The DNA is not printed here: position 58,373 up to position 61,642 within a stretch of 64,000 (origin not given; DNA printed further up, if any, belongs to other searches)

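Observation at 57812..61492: DedA protein followed by a membrane PAP2::GH38 alpha-mannosidase fusion with a PSGH-to-PSGD motif change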

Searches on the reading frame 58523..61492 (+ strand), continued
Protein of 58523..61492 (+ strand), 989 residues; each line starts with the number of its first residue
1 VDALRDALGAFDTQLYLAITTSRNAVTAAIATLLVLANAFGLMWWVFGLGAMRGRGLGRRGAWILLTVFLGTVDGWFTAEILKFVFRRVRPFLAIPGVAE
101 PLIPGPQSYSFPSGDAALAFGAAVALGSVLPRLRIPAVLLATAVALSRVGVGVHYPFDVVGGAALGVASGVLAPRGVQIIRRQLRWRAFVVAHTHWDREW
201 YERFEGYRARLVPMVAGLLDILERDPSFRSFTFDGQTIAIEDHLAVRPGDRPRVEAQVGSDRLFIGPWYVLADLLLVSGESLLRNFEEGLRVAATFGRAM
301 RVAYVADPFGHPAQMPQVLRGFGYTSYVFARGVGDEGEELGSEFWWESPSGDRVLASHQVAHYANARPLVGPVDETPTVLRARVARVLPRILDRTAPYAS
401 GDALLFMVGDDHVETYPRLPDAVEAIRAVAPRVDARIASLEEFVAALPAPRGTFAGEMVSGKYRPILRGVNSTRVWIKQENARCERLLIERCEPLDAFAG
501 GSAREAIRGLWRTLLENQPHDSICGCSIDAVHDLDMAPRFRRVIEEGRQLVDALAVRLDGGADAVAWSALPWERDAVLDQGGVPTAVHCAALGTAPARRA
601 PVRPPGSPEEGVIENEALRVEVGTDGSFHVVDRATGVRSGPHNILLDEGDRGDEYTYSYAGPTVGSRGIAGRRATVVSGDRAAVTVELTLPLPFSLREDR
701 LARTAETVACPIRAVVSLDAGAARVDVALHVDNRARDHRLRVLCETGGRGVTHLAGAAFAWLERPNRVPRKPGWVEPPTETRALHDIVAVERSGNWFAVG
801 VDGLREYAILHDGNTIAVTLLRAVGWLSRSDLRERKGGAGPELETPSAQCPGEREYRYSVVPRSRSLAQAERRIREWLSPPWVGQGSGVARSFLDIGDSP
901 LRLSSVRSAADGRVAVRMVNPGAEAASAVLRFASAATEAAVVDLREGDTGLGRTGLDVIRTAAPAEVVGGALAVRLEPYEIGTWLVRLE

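Call 37: search_protein_families(library=pfam, proteins=[L038:4755-6350:+, L038:6347-7915:+, L038:7977-10355:+, L038:10352-12529:-, L038:12569-12991:+, L038:2169-3707:-, L038:3842-4189:+, L038:483-1661:-, L037:4351-6336:-, L037:2227-4188:-], max_evalue=0.001)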
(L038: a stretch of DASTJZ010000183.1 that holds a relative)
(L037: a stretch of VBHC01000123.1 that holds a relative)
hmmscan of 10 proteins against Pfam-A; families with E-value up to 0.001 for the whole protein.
L038:4755-6350:+ (531 aa): 3 families
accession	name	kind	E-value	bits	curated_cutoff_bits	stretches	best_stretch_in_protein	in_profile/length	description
PF11258.13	DUF3048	-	1.9e-25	90.2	25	1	253-381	14-145/148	Protein of unknown function (DUF3048) N-terminal domain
PF17479.7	DUF3048_C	-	9.7e-19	68.3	25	1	410-524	5-114/114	Protein of unknown function (DUF3048) C-terminal domain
PF13205.12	Big_5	-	4.1e-09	37.5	23.6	1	40-116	3-86/105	Bacterial Ig-like domain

L038:6347-7915:+ (522 aa): 3 families
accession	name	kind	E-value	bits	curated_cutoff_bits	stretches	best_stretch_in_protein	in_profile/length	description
PF11258.13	DUF3048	-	3.1e-29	102.5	25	1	242-365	14-140/148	Protein of unknown function (DUF3048) N-terminal domain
PF17479.7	DUF3048_C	-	1.3e-17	64.6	25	1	403-510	11-114/114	Protein of unknown function (DUF3048) C-terminal domain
PF13205.12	Big_5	-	9.5e-15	55.7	23.6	2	33-123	4-105/105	Bacterial Ig-like domain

L038:7977-10355:+ (792 aa): 3 families
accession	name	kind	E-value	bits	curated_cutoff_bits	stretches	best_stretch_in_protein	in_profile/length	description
PF01074.27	Glyco_hydro_38N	-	1.3e-35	123.6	25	1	7-221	1-220/270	Glycosyl hydrolases family 38 N-terminal domain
PF07748.19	Glyco_hydro_38C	-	1.8e-17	64.7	25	1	421-640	1-202/206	Glycosyl hydrolases family 38 C-terminal domain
PF09261.16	Alpha-mann_mid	-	1.3e-05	25.6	31.1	1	302-364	27-93/96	Alpha mannosidase middle domain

L038:10352-12529:- (725 aa): 1 family
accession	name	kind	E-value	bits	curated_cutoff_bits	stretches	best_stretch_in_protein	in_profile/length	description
PF00072.30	Response_reg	-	1.4e-20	74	30.2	1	600-702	1-101/111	Response regulator receiver domain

L038:12569-12991:+ (140 aa): 0 families

L038:2169-3707:- (512 aa): 1 family
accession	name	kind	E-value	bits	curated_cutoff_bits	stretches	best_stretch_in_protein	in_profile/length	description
PF00982.27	Glyco_transf_20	-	1.8e-111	373.7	32.5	1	36-493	25-472/473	Glycosyltransferase family 20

L038:3842-4189:+ (115 aa): 3 families
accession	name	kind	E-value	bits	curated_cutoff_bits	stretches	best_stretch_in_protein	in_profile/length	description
PF13411.12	MerR_1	-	2.3e-16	60.1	21.6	1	20-84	4-67/69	MerR HTH family regulatory protein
PF00376.29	MerR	-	4e-10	39.8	28.2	1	18-54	1-38/38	MerR family regulatory protein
PF13591.12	MerR_2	-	0.0003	21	29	1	26-89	10-72/84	MerR HTH family regulatory protein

L038:483-1661:- (392 aa): 0 families

L037:4351-6336:- (661 aa): 0 families

L037:2227-4188:- (653 aa): 1 family
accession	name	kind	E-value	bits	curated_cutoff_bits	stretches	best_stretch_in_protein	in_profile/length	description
PF00982.27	Glyco_transf_20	-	1.1e-112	377.7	32.5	1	152-626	5-472/473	Glycosyltransferase family 20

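Call 80: predict_structure(alignment_id=A1)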
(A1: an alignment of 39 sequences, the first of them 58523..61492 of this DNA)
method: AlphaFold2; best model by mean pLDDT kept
length: 989 residues; sequences in the alignment: 39
mean_pLDDT: 86.0   pTM: 0.84
mean pLDDT of the five models: 86.0, 84.4, 84.0, 83.1, 81.5
residues with pLDDT >= 90: 580; 70-90: 278; 50-70: 91; < 50: 40
segments of 3 or more residues with pLDDT < 50: 198-203, 521-528, 774-776, 778-781, 828-843
pLDDT, mean of each block of 10 residues (from residue 1): 81 93 91 91 89 78 91 93 93 89 87 95 92 90 95 95 96 92 93 67 61 88 90 77 90 93 82 64 88 86 75 88 89 63 89 89 85 88 94 87 88 81 95 94 90 77 54 73 93 95 94 78 47 71 96 91 94 95 95 96 96 97 97 93 89 54 85 97 98 83 89 98 96 89 90 88 78 48 79 91 84 89 60 38 61 93 93 95 93 94 93 94 95 96 85 75 90 96 95
secondary structure, 60 per line:
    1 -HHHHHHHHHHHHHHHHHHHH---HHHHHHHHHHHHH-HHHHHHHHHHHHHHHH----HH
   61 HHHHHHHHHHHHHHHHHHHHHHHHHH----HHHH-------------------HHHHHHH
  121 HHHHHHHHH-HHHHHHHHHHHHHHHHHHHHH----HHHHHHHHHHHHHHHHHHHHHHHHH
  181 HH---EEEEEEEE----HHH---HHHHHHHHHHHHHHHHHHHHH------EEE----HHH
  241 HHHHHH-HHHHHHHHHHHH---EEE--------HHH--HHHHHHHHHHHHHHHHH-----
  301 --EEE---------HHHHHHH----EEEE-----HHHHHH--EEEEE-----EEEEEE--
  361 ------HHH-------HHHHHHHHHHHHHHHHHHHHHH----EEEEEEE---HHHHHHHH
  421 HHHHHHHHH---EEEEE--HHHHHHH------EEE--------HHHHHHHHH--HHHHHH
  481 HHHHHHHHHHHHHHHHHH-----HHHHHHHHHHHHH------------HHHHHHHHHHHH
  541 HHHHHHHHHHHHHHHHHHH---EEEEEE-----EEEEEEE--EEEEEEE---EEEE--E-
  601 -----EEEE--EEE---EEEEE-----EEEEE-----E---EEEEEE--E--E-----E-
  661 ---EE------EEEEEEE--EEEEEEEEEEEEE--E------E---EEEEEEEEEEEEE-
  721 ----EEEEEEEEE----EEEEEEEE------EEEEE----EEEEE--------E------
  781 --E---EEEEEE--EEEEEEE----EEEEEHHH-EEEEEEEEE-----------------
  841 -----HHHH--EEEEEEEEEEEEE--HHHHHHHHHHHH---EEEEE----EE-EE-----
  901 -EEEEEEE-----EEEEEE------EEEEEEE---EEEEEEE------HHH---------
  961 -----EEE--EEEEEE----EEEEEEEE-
elements in order (helices of 4 or more, strands of 3 or more residues): H2-21 H25-37 H39-54 H59-86 H91-94 H114-129 H131-151 H156-182 E186-193 H204-224 E231-233 H238-246 H248-259 E263-265 H279-295 E303-305 H315-321 E326-329 H335-340 E343-347 E353-358 H377-398 E403-409 H413-429 E433-437 H440-446 E453-455 H464-472 H475-498 H504-516 H529-559 E563-568 E574-580 E583-589 E593-596 E606-609 E612-614 E618-622 E628-632 E642-647 E672-678 E681-693 E707-719 E725-733 E738-745 E752-756 E761-765 E787-792 E795-801 E806-810 E815-823 H846-849 E852-864 H867-878 E882-886 E902-908 E914-919 E926-932 E936-942 E966-968 E971-976 E981-988

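Call 84: search_protein_families(library=pfam, proteins=[L036:882-2369:+, L036:4937-6073:+, L060:6546-7958:+, L040:5839-6882:+, L040:7019-7858:+, L040:10781-11374:+, L042:6946-7983:+, L056:557-2086:+, L056:5031-6017:-, L056:6995-8617:+], max_evalue=0.001)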
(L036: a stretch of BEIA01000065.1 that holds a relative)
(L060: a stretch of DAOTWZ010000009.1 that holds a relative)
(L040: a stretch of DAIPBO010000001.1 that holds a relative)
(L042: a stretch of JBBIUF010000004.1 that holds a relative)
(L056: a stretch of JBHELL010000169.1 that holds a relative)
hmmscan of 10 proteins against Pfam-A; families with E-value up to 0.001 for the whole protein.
L036:882-2369:+ (495 aa): 1 family
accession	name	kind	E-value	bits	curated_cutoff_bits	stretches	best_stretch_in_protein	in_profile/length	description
PF02811.25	PHP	-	4.4e-07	30.8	26.4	1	180-221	1-41/164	PHP domain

L036:4937-6073:+ (378 aa): 1 family
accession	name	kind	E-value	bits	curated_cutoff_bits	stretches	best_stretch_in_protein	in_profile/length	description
PF01476.26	LysM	-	4.8e-13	49.3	20.9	1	332-378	1-43/43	LysM domain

L060:6546-7958:+ (470 aa): 1 family
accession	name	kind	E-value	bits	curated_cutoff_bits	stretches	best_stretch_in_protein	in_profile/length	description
PF02811.25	PHP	-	3.9e-08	34.2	26.4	1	160-203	1-46/164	PHP domain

L040:5839-6882:+ (347 aa): 0 families

L040:7019-7858:+ (279 aa): 0 families

L040:10781-11374:+ (197 aa): 6 families
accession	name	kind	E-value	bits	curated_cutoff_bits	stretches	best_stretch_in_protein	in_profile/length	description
PF08241.18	Methyltransf_11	-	3.6e-18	66.4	21.2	1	39-129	1-95/95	Methyltransferase domain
PF13649.12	Methyltransf_25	-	1.9e-14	54.6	27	1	39-125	2-97/97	Methyltransferase domain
PF13489.12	Methyltransf_23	-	6.8e-11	42.6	27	1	38-170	26-159/164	Methyltransferase domain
PF08242.18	Methyltransf_12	-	2.5e-10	41.4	30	1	39-127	1-98/98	Methyltransferase domain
PF13847.12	Methyltransf_31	-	5.8e-08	33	27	1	36-138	5-118/145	Methyltransferase domain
PF01209.24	Ubie_methyltran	-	6.7e-08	32.6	20.1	1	37-131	50-153/233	ubiE/COQ5 methyltransferase family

L042:6946-7983:+ (345 aa): 2 families
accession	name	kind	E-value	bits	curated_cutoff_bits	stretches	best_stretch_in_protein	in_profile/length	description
PF02388.22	FemAB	-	4.3e-52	177.7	24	3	228-328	307-404/406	FemAB family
PF13480.13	Acetyltransf_6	-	2.2e-19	70.5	22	1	157-283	2-138/143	Acetyltransferase (GNAT) domain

L056:557-2086:+ (509 aa): 0 families

L056:5031-6017:- (328 aa): 2 families
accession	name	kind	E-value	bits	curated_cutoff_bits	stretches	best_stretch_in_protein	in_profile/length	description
PF00994.29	MoCF_biosynth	-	6.4e-30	104.2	26.6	1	58-229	1-141/144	Probable molybdopterin binding domain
PF24102.1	FLAD1_M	-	7.3e-09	35.8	27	1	238-281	2-46/78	FAD synthase, middle domain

L056:6995-8617:+ (540 aa): 1 family
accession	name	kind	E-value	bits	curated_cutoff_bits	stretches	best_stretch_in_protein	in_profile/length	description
PF08486.15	SpoIID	-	1.8e-21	77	23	1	75-166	3-97/97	Stage II sporulation protein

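Call 85: fold_search(model_id=the predicted structure, library=pdb)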
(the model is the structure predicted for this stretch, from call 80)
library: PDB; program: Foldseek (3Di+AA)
matches with E <= 10: 784; with E <= 0.001: 68
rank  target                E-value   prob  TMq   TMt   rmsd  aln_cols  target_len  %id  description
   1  2wyi_B                1.7e-49  1.00  0.70  0.77   4.2       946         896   24  Structure of the Streptococcus pyogenes family GH38 alpha-mannosidase complexed with swainsonine (released 2010-02-16)
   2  2wyi_A                2.0e-49  1.00  0.70  0.76   4.3       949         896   24  Structure of the Streptococcus pyogenes family GH38 alpha-mannosidase complexed with swainsonine (released 2010-02-16)
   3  2wyh_A                2.7e-49  1.00  0.69  0.75   4.4       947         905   24  Structure of the Streptococcus pyogenes family GH38 alpha-mannosidase (released 2010-02-16)
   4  5kbp_B                3.8e-49  1.00  0.69  0.77   4.7       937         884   24  The crystal structure of an alpha-mannosidase from Enterococcus faecalis V583 (released 2016-07-13)
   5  2wyh_B                9.8e-49  1.00  0.69  0.76   4.5       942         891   24  Structure of the Streptococcus pyogenes family GH38 alpha-mannosidase (released 2010-02-16)
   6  5kbp_A                1.0e-48  1.00  0.69  0.76   4.9       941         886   24  The crystal structure of an alpha-mannosidase from Enterococcus faecalis V583 (released 2016-07-13)
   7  3lvt                  6.6e-46  1.00  0.64  0.76   5.4       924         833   22  The Crystal Structure of a Protein in the Glycosyl Hydrolase Family 38 from Enterococcus faecalis to 2.55A (released 2010-03-16)
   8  7vqo_A                3.3e-35  1.00  0.64  0.54  11.9       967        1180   16  Cryo-EM structure of Ams1 bound to the FW domain of Nbr1 (released 2022-07-06)
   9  7dd9_A                4.9e-34  1.00  0.65  0.58  10.8       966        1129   16  Cryo-EM structure of the Ams1 and Nbr1 complex (released 2021-07-14)
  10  7ufr_A                2.7e-33  1.00  0.61  0.58  10.8       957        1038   17  Cryo-EM Structure of Bl_Man38A at 2.7 A (released 2022-11-16)
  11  7ufu_A                5.5e-33  1.00  0.61  0.58  11.4       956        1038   16  Cryo-EM Structure of Bl_Man38A nucleophile mutant in complex with mannose at 2.7 A (released 2022-11-16)
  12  6lz1_A                4.5e-32  1.00  0.64  0.59  11.2       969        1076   16  Structure of S.pombe alpha-mannosidase Ams1 (released 2020-09-09)
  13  7ufs_A                1.4e-31  1.00  0.61  0.58  11.1       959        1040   17  Cryo-EM Structure of Bl_Man38B at 3.4 A (released 2022-11-16)
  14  7uft_A                5.0e-31  1.00  0.63  0.60  10.2       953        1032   15  Cryo-EM Structure of Bl_Man38C at 2.9 A (released 2022-11-16)
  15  5jm0                  4.6e-27  1.00  0.59  0.62  11.6       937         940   17  Structure of the S. cerevisiae alpha-mannosidase 1 (released 2016-06-15)
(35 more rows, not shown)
